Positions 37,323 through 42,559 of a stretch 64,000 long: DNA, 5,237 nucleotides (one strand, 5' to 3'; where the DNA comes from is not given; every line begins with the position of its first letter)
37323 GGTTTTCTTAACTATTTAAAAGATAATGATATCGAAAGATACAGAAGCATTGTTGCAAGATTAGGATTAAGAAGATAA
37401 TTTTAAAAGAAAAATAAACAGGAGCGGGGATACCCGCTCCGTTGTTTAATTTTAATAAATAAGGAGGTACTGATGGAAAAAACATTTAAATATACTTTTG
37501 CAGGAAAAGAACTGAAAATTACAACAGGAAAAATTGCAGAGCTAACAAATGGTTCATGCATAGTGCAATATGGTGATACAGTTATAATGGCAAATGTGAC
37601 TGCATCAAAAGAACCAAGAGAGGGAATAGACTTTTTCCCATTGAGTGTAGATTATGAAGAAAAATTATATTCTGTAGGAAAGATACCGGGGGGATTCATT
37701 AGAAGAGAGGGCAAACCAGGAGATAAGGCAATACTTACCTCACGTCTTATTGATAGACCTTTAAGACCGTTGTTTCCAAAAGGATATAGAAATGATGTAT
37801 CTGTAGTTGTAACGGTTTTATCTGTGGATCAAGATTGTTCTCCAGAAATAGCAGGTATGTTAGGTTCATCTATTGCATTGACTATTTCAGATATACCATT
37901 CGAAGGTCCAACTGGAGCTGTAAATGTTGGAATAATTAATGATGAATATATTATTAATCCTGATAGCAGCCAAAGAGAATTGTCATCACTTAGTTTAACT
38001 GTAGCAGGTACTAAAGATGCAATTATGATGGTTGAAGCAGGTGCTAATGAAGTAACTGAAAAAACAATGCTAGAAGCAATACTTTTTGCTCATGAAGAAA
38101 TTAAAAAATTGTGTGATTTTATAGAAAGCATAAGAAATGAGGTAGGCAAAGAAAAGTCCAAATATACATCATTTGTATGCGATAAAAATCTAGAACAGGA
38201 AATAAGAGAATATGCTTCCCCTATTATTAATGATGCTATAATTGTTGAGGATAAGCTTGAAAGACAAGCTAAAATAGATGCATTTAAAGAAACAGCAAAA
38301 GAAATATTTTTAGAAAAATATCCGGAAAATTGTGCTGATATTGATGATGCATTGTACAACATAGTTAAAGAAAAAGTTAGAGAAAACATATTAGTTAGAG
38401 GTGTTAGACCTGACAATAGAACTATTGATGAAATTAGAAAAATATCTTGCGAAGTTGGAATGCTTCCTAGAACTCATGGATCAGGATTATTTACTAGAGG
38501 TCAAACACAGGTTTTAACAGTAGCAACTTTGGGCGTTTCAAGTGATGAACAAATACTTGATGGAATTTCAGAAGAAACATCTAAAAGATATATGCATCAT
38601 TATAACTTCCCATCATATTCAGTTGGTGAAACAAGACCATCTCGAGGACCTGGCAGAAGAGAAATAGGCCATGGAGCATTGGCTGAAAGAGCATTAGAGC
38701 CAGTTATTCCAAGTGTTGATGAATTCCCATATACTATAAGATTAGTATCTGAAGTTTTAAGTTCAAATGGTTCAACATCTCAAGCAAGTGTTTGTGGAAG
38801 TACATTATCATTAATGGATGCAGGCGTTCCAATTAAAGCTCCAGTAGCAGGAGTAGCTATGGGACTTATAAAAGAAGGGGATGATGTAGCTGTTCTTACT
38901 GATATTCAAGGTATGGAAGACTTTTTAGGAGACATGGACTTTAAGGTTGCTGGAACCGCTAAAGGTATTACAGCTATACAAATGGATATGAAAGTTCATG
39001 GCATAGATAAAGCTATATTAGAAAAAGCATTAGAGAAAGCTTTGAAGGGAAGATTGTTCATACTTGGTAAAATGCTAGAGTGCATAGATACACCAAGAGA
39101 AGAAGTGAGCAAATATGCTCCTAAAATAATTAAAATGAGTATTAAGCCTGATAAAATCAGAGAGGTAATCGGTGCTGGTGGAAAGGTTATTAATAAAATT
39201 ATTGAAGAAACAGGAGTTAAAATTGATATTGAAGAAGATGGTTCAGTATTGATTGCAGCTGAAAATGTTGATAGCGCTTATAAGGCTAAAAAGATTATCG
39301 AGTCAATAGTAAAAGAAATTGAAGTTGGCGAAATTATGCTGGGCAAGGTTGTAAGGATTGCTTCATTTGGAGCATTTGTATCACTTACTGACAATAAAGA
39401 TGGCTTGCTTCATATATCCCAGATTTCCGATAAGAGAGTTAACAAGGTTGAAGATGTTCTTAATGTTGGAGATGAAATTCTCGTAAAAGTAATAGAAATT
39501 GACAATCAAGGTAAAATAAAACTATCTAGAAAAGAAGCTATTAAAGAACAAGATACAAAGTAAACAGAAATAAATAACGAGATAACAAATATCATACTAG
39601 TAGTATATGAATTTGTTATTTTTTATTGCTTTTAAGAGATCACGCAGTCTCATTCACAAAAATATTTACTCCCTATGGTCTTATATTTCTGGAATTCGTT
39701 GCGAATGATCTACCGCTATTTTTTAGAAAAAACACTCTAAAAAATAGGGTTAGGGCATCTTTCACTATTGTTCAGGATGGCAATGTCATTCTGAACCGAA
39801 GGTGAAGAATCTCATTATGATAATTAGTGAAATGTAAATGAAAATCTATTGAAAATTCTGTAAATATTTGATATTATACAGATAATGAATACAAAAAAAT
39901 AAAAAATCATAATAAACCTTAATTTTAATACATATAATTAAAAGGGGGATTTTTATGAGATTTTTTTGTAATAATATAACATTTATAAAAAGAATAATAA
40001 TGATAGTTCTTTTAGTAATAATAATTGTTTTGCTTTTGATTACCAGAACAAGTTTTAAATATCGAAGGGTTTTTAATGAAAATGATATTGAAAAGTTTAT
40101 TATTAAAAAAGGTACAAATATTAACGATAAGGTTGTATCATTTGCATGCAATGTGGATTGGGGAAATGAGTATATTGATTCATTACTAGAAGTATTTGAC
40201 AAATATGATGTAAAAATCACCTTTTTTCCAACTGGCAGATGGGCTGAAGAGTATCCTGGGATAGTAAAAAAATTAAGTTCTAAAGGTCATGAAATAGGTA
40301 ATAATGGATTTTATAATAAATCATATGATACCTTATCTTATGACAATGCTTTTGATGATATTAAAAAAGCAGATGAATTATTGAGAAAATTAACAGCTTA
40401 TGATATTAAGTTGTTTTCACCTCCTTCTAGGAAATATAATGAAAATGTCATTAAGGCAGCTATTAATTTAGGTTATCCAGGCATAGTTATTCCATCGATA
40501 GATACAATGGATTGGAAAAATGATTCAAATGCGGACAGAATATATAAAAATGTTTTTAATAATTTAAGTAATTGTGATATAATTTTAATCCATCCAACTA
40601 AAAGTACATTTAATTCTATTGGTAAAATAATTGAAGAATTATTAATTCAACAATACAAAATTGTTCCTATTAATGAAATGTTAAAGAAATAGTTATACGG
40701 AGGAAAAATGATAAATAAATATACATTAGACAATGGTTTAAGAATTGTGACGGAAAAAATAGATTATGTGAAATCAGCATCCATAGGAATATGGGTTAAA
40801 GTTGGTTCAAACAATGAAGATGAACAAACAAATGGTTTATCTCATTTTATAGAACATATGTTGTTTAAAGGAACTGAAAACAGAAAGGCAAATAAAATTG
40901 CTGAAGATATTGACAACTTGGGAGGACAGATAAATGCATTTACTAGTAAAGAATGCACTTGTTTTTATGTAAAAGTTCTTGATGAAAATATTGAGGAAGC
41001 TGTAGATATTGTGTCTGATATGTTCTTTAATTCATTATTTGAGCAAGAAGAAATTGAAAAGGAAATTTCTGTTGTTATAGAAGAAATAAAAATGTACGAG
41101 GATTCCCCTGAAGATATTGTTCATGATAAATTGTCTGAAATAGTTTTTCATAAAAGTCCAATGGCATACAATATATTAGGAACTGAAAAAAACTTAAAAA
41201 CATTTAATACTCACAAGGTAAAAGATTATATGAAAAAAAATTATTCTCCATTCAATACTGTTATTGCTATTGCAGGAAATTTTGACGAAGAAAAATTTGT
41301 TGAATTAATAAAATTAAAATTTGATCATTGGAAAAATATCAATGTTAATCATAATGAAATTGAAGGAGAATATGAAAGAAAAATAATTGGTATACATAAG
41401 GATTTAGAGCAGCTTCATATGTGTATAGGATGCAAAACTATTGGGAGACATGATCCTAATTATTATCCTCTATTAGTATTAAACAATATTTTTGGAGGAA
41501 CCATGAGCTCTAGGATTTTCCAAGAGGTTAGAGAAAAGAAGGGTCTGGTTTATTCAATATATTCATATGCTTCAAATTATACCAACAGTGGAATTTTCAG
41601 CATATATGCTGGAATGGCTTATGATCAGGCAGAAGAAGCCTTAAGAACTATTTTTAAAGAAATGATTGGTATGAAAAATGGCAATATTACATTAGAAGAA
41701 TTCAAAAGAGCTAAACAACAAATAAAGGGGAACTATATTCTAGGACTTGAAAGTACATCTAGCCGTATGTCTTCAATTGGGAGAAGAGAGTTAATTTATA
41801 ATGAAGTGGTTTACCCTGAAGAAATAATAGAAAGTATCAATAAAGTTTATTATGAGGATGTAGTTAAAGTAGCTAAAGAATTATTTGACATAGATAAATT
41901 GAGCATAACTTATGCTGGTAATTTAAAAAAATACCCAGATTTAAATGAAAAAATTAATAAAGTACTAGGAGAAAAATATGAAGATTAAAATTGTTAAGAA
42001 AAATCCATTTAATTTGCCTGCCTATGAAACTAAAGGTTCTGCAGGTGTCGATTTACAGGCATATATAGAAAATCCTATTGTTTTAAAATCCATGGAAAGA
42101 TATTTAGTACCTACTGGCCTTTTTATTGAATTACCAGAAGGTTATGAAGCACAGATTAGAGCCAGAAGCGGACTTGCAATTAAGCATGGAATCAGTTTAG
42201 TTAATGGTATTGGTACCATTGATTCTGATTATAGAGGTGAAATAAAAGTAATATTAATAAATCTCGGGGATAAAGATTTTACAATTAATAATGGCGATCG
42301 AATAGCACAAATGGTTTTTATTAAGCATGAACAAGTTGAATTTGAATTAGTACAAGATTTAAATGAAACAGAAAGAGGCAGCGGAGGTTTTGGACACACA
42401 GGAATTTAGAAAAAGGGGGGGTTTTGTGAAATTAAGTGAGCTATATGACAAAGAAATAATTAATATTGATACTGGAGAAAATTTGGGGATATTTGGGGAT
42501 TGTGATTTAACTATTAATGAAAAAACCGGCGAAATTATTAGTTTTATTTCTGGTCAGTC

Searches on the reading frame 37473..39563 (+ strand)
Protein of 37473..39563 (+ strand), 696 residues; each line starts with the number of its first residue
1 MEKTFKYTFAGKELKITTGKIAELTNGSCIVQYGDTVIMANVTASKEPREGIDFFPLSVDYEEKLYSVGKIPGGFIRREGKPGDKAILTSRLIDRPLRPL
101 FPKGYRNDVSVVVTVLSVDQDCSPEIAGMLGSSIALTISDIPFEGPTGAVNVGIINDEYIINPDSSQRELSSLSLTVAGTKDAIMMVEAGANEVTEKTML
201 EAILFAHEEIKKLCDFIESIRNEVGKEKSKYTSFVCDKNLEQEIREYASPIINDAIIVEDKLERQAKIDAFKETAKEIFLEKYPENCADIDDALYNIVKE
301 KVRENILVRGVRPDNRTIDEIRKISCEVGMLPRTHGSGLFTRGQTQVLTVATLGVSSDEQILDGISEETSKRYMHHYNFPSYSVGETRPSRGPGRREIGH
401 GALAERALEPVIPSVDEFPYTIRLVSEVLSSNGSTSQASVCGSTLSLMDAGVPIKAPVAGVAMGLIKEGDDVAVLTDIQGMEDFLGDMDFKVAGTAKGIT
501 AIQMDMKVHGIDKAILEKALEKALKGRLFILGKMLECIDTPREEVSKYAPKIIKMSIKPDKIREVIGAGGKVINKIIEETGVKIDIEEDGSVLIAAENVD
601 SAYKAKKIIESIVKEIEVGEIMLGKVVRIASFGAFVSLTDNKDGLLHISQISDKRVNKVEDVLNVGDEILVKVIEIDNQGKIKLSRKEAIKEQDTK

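Call 56: search_protein_families(library=pfam, proteins=[window:37473-39563:+], max_evalue=0.00001)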
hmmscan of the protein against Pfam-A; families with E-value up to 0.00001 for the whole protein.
window:37473-39563:+ (696 aa): 5 families
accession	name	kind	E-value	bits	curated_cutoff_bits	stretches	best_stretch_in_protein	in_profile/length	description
PF01138.27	RNase_PH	-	1.3e-60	203.9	25.5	2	12-142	3-130/130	3' exoribonuclease family, domain 1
PF03725.20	RNase_PH_C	-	1.1e-22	80.1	20.8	2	146-208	2-66/67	3' exoribonuclease family, domain 2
PF00575.29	S1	-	7.3e-18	65.2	22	1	616-687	2-74/74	S1 RNA binding domain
PF03726.19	PNPase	-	7e-11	42.9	24.6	1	240-316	2-80/81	Polyribonucleotide nucleotidyltransferase, RNA binding domain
PF00013.35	KH_1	-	1.2e-09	38.2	21.5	1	553-610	2-65/66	KH domain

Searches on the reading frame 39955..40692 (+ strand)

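Call 56: search_protein_families(library=pfam, proteins=[window:39955-40692:+], max_evalue=0.00001)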
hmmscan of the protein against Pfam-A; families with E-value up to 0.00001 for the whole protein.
window:39955-40692:+ (245 aa): 1 family
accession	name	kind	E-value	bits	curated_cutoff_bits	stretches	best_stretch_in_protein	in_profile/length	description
PF01522.26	Polysacc_deac_1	-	3.6e-24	85.5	23.1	1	65-175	13-122/124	Polysaccharide deacetylase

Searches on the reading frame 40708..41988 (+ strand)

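Call 56: search_protein_families(library=pfam, proteins=[window:40708-41988:+], max_evalue=0.00001)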
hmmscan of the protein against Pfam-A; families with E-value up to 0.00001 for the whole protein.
window:40708-41988:+ (426 aa): 2 families
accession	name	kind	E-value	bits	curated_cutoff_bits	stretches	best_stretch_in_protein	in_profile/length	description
PF00675.25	Peptidase_M16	-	4.7e-45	153.6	22.3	1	12-159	1-148/149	Insulinase (Peptidase family M16)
PF05193.26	Peptidase_M16_C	-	1.1e-42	146.4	23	1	168-338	4-180/181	Peptidase M16 inactive domain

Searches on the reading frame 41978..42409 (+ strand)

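Call 56: search_protein_families(library=pfam, proteins=[window:41978-42409:+], max_evalue=0.00001)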
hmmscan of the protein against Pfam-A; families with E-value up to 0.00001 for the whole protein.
window:41978-42409:+ (143 aa): 2 families
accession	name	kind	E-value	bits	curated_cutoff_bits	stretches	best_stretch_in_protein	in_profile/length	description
PF00692.24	dUTPase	-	1.7e-37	128.5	22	1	11-142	3-129/129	dUTPase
PF22769.1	DCD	-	4.8e-10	40.2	27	1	31-116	68-152/153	dCTP deaminase-like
